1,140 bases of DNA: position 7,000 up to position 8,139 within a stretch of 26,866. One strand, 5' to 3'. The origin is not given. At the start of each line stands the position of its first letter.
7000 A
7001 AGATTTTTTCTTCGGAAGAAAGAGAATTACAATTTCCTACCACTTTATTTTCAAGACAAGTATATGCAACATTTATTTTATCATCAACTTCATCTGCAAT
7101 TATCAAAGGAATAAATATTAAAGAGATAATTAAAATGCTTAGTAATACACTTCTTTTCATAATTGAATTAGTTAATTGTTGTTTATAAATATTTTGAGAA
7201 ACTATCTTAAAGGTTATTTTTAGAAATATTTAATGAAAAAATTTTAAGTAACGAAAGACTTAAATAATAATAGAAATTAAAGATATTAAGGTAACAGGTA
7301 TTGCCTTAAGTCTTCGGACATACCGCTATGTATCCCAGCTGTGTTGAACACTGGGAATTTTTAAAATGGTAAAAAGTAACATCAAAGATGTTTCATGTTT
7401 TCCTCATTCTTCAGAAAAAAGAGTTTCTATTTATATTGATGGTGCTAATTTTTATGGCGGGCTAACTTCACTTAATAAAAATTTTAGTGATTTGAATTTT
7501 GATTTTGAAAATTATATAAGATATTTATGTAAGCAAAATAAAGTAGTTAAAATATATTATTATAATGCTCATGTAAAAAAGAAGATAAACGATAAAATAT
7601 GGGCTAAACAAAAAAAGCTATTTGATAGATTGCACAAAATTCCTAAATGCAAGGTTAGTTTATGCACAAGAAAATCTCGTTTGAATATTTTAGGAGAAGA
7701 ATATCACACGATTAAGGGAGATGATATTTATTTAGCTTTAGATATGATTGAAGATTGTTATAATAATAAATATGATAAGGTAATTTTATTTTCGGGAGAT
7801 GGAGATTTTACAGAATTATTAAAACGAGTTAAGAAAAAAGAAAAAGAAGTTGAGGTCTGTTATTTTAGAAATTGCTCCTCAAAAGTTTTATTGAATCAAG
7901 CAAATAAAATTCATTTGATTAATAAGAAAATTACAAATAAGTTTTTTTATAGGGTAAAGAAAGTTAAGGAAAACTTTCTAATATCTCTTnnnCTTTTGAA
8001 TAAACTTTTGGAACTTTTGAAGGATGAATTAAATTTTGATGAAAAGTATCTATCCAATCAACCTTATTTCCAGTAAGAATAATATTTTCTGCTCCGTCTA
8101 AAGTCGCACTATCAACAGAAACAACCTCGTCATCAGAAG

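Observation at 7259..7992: NYN ribonuclease with a structured RNA leader arranged like a type III toxin-antitoxin unit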

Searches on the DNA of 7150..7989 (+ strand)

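Call 11: search_rna_families(source=window, start=7150, end=7450, threshold=evalue, max_evalue=10, show_alignments=3)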
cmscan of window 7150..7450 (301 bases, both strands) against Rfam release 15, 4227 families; matches with E-value up to 10: 7.
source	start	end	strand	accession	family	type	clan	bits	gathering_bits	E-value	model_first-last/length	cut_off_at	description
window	7358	7420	-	RF01592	plasmodium_snoR17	Gene; snRNA; snoRNA; CD-box;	-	25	51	0.81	1-80/80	no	small nucleolar RNA snoR17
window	7354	7412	-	RF00569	SNORD19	Gene; snRNA; snoRNA; CD-box;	CL00048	21.5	35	0.12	1-76/76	no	Small nucleolar RNA SNORD19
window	7381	7440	-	RF00203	snoR160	Gene; snRNA; snoRNA; CD-box;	-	17.1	42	6.1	1-80/80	no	Small nucleolar RNA R160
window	7246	7314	+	RF01461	rli24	Gene; sRNA;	-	14.2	100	3.5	22-87/158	no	Listeria sRNA rli22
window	7374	7450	+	RF01220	snoR104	Gene; snRNA; snoRNA; HACA-box;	-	14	40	6.9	1-80/118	3'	Small nucleolar RNA snoR104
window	7416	7450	-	RF00032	Histone3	Cis-reg;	-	11.1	34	8.2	12-46/46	5'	Histone 3' UTR stem-loop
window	7325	7450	+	RF01894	PCA3_2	Gene; lncRNA;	-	7.9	100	2.3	1-130/409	3'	Prostate cancer antigen RNA 3 conserved region 2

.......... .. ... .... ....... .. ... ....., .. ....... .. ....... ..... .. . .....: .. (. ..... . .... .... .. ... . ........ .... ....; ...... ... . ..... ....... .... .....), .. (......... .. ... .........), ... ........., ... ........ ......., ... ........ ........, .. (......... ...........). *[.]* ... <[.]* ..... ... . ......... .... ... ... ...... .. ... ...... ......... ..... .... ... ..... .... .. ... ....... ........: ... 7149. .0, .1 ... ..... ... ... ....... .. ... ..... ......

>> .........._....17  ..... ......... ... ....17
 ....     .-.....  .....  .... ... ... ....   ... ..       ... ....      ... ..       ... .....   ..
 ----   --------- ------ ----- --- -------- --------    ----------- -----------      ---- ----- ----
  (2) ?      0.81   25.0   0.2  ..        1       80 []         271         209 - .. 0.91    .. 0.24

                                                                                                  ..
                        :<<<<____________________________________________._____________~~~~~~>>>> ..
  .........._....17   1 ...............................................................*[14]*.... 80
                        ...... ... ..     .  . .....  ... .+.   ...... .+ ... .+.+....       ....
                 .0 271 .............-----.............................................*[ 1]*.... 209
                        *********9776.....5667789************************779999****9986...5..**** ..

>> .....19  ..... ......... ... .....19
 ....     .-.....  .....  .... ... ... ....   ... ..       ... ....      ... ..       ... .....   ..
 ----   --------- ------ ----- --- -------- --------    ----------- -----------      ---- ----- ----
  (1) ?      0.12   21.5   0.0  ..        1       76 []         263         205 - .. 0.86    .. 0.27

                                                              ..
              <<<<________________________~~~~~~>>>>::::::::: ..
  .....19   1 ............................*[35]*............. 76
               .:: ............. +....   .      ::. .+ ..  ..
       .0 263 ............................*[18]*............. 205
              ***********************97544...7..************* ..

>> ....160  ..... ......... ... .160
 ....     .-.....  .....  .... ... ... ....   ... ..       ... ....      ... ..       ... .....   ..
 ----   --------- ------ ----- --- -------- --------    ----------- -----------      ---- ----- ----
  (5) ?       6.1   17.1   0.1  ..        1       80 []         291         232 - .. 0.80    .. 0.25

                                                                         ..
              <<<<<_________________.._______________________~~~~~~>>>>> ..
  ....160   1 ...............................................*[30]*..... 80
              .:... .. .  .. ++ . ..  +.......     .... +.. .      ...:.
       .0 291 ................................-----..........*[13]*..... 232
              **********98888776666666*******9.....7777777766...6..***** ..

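Call 27: build_rna_model(alignment_id=A2, structure=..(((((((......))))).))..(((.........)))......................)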
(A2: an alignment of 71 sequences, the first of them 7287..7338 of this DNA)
Model R1 built from alignment A2 (71 sequences, 62 columns); structure: as given.
model positions 51; base pairs 10; branch points 1; effective number of sequences 14.62; information 1.086 bits per position. Calibrated on 0.2 Mb of random sequence (short: E-values are rough).
structure used (alignment columns):
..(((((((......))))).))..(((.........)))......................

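Call 28: search_with_rna_model(model_id=R1, sources=[window, L001, L002, L003, L004, L005, L006, L007, L008, L009, L010, L011, L012, L013, L014, L015, L016, L017, L018, L019, L020, L021, L022, L023, L024, L025, L026, L027, L028, L029, L030, L031, L032, L033, L034, L035, L036, L037, L038, L039, L040, L041, L042, L043, L044, L045, L046, L047, L048, L049, L050, L051, L052, L053, L054, L055, L056, L057, L058, L059, L060, L061, L062, L063, L064, L065, L066, L067, L068, L069, L070, L071, L072, L073, L074, L075, L076, L077, L078], max_evalue=1)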
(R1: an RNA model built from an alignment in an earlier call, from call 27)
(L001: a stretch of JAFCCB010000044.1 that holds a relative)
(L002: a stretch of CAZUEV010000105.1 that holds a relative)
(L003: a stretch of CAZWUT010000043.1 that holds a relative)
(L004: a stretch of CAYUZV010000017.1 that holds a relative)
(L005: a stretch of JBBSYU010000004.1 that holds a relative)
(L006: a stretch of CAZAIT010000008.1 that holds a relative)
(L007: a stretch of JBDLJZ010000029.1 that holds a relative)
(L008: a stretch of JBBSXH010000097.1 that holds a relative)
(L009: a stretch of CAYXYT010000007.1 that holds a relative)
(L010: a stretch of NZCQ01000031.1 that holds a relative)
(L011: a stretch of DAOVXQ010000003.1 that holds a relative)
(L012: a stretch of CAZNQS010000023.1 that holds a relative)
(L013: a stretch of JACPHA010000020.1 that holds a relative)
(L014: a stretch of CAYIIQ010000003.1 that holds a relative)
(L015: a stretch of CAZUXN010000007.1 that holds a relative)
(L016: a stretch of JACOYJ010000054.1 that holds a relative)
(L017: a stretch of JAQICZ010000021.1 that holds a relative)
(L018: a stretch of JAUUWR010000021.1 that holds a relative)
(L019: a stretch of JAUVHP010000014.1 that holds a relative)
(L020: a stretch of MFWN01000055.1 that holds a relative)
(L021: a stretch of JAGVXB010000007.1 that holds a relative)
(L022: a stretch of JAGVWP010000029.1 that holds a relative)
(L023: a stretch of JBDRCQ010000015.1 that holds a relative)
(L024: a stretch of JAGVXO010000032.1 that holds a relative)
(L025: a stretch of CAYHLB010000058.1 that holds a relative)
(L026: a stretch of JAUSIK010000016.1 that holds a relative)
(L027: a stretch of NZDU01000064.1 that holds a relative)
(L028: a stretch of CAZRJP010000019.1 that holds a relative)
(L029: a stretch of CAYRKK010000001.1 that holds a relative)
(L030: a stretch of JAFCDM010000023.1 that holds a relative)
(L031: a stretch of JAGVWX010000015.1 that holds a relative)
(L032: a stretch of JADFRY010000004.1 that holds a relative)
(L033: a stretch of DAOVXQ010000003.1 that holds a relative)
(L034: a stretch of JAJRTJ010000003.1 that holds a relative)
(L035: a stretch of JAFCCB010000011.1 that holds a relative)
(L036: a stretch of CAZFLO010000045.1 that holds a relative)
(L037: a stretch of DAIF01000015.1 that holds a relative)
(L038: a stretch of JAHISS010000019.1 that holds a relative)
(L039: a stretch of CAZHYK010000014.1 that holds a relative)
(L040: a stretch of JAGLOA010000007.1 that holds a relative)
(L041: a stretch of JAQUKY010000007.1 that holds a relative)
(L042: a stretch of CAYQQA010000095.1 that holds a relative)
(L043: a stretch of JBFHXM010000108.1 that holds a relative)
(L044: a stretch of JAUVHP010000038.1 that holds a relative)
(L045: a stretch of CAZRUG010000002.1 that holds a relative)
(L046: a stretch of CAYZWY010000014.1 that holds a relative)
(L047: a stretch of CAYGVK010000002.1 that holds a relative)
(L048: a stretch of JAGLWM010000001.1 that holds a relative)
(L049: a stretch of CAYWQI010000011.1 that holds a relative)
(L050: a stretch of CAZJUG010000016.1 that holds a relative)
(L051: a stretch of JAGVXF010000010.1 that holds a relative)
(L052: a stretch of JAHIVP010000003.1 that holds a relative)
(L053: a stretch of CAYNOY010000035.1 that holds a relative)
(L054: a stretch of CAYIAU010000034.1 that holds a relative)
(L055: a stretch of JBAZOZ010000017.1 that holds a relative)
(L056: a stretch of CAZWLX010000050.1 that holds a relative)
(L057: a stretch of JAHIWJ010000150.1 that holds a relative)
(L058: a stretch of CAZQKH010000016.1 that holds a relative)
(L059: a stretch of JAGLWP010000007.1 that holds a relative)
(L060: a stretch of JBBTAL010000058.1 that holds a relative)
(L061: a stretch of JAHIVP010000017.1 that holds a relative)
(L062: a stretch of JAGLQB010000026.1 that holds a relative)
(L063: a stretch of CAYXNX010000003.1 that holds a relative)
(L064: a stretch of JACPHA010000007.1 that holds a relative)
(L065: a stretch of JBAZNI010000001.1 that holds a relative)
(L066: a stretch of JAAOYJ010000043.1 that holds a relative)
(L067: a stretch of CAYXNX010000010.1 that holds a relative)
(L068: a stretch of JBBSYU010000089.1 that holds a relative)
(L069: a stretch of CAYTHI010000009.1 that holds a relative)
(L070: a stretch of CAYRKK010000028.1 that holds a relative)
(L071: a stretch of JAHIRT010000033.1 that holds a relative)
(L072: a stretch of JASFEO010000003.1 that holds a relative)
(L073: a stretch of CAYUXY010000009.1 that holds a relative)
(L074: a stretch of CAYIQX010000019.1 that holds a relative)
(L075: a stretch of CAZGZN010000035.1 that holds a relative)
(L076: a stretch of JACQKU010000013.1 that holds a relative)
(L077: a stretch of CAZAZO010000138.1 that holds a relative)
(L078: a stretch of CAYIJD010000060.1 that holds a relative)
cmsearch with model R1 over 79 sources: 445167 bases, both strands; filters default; matches with E-value up to 1: 76.
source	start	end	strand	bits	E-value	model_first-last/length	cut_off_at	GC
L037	2909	2960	+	76.3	1.6e-17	1-51/51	no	0.52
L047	2931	2982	+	76.3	1.6e-17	1-51/51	no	0.52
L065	2882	2933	+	76.3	1.6e-17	1-51/51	no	0.52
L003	2913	2963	+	75.8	2.1e-17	1-51/51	no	0.47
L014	2917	2967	+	75.4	2.6e-17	1-51/51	no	0.49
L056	1433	1483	+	75.4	2.8e-17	1-51/51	no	0.51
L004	2916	2966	+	75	3.4e-17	1-51/51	no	0.45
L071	2916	2966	+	75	3.4e-17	1-51/51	no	0.45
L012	2855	2905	+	74.6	4.3e-17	1-51/51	no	0.47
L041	2910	2961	+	74.4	5e-17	1-51/51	no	0.54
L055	2911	2962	+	74.2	5.6e-17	1-51/51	no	0.56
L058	2925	2975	+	74.1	6e-17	1-51/51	no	0.47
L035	2895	2946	+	74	6.5e-17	1-51/51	no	0.5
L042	2358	2409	+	73.2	1e-16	1-51/51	no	0.5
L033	2907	2958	+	72.4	1.6e-16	1-51/51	no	0.48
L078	2046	2097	+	72.4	1.7e-16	1-51/51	no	0.5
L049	2895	2946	+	72.3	1.7e-16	1-51/51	no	0.44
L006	2916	2966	+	72.3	1.8e-16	1-51/51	no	0.45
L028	2908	2959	+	71.8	2.3e-16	1-51/51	no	0.48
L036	2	53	+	71.8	2.3e-16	1-51/51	no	0.48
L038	184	235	+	71.8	2.3e-16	1-51/51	no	0.48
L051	2909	2960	+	71.8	2.3e-16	1-51/51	no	0.48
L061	2866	2917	+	71.8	2.3e-16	1-51/51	no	0.48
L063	2893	2944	+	71.8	2.3e-16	1-51/51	no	0.48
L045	2909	2960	+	71.8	2.4e-16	1-51/51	no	0.5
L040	2913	2964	+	71.7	2.5e-16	1-51/51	no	0.52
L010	2916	2966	+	71.5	2.9e-16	1-51/51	no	0.51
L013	167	217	+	71.5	2.9e-16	1-51/51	no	0.47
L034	2907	2958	+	70.9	4e-16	1-51/51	no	0.5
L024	2909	2960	+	70.5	5.1e-16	1-51/51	no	0.54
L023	2909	2960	+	70.4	5.5e-16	1-51/51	no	0.56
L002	119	169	+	70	6.9e-16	1-51/51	no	0.45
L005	2916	2967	+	70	7e-16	1-51/51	no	0.52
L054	2907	2958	+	70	7.1e-16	1-51/51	no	0.5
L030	111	162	+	69.8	8.1e-16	1-51/51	no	0.46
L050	2903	2954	+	69.3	1.1e-15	1-51/51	no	0.52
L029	2911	2962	+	69.3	1.1e-15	1-51/51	no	0.46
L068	2905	2957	+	69.2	1.2e-15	1-51/51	no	0.42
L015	2175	2227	+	69.1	1.2e-15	1-51/51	no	0.51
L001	2019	2069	+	69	1.3e-15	1-51/51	no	0.47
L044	2895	2946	+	69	1.3e-15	1-51/51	no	0.48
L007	2915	2966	+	68.9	1.4e-15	1-51/51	no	0.42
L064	159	209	-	68.9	1.4e-15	1-51/51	no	0.53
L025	2912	2963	+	68.9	1.4e-15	1-51/51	no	0.54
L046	2612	2663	+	68.7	1.6e-15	1-51/51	no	0.5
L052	2911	2962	+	68.6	1.7e-15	1-51/51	no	0.5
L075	2817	2868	+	68.5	1.8e-15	1-51/51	no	0.52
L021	956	1007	+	68.1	2.3e-15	1-51/51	no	0.56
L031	2910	2961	+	68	2.5e-15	1-51/51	no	0.48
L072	2958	3009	+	67.7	2.9e-15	1-51/51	no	0.46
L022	587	638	+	66.7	5.4e-15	1-51/51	no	0.56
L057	587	637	+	66.6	5.6e-15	1-51/51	no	0.53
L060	2741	2791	+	66.3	6.8e-15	1-51/51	no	0.49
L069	2912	2963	+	66.2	7.1e-15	1-51/51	no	0.54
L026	2909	2960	+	66.1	7.5e-15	1-51/51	no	0.52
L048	2902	2953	+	65.4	1.2e-14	1-51/51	no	0.48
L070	1992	2043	+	62.4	6.9e-14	1-51/51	no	0.42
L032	2914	2965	+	62.4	7.2e-14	1-51/51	no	0.52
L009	2919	2969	+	61.4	1.3e-13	1-51/51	no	0.49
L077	1052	1103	+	61.4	1.3e-13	1-51/51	no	0.46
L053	84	137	+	59.7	3.6e-13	1-51/51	no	0.41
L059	2908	2959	+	57.9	1.1e-12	1-51/51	no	0.58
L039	260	310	+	56.5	2.6e-12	1-51/51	no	0.51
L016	406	458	+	55.4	5e-12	1-51/51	no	0.53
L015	2921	2969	+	51.3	6e-11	1-51/51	no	0.51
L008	2918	2969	+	49.6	1.7e-10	1-51/51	no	0.46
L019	822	874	+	46.9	8.7e-10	1-51/51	no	0.43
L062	2907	2962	+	46.8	9.2e-10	1-51/51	no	0.45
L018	2912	2963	+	42.9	9.5e-09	1-51/51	no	0.48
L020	2908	2960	+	42.9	9.6e-09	1-51/51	no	0.53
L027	2910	2961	+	42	1.6e-08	1-51/51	no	0.5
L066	3642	3752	-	40.3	4.8e-08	1-51/51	no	0.41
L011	2912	2963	+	33.1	3.7e-06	1-51/51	no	0.44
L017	891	940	+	32.8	4.4e-06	1-51/51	no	0.46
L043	1607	1659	+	31.7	8.6e-06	1-51/51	no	0.51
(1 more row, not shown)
